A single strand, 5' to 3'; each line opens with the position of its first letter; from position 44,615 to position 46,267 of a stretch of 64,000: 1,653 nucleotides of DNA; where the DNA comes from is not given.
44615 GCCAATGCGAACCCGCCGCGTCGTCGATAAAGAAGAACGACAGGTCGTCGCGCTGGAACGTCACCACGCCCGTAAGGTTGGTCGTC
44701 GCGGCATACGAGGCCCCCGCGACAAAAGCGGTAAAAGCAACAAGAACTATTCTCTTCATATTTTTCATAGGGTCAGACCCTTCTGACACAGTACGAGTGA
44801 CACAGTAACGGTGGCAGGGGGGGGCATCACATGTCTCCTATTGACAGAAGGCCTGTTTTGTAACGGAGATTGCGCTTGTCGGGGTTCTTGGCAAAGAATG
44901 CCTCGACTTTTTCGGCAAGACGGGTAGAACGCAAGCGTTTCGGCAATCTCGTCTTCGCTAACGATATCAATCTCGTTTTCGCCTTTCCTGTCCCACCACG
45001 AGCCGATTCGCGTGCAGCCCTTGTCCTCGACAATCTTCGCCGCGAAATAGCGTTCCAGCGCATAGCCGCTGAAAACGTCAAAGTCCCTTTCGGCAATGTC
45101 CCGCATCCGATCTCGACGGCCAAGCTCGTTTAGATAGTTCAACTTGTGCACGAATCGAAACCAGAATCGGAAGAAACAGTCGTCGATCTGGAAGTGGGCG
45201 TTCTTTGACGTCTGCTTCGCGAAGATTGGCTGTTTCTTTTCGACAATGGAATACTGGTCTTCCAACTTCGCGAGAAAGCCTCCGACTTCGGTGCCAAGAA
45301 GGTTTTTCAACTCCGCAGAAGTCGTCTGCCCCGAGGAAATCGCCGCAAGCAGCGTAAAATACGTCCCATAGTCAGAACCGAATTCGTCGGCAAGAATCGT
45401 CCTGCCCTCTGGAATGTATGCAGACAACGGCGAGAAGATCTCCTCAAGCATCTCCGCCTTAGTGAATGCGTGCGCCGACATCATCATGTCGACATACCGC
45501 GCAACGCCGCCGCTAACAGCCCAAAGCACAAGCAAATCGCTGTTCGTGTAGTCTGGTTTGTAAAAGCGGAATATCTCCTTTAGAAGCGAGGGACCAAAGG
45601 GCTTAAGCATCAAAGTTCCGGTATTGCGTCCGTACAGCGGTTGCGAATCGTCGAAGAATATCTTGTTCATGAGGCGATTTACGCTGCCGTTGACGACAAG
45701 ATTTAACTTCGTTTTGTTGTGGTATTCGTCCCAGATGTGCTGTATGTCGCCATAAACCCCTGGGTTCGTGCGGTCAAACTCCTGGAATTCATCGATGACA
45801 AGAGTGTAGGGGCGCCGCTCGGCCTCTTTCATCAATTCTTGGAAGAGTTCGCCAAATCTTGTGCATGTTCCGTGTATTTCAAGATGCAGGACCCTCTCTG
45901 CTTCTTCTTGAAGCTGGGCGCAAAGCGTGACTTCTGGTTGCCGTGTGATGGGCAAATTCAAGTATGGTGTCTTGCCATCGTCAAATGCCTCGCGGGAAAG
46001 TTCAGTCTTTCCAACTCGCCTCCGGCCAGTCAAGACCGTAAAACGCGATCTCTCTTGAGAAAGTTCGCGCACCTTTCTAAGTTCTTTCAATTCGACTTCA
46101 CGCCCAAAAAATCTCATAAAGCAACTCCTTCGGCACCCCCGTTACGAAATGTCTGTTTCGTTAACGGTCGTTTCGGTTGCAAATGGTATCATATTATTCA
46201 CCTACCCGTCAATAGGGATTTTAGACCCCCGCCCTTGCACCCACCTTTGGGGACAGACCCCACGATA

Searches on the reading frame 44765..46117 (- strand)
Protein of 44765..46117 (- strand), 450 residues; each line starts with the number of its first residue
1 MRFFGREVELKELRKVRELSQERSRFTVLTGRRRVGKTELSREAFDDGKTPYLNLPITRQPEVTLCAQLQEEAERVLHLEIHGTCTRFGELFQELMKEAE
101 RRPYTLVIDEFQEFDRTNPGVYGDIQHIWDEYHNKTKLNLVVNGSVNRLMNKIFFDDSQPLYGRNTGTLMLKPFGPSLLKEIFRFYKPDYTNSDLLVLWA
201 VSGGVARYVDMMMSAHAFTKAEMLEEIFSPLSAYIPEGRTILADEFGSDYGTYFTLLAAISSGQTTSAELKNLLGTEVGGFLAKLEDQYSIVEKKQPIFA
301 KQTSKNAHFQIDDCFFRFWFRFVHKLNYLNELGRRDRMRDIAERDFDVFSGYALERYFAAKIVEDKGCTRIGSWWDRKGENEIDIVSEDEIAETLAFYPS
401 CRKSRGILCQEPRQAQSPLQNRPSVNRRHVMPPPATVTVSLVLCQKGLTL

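Call 28: search_protein_families(library=pfam, proteins=[window:44765-46117:-], max_evalue=0.00001)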
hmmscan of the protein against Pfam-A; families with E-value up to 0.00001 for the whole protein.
window:44765-46117:- (450 aa): 4 families
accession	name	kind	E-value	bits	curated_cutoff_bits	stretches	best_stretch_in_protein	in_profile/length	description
PF01637.24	ATPase_2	-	2.2e-10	41.2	33.2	1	3-210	1-223/225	ATPase domain predominantly from Archaea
PF13191.12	AAA_16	-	1.3e-07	32.7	32.6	1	2-117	1-147/167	AAA ATPase domain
PF13173.12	AAA_14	-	1.8e-07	31.6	27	1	25-152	3-105/129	AAA domain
PF03008.20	DUF234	-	8.7e-07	29.7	22.5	1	319-396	1-83/100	Archaea bacterial proteins of unknown function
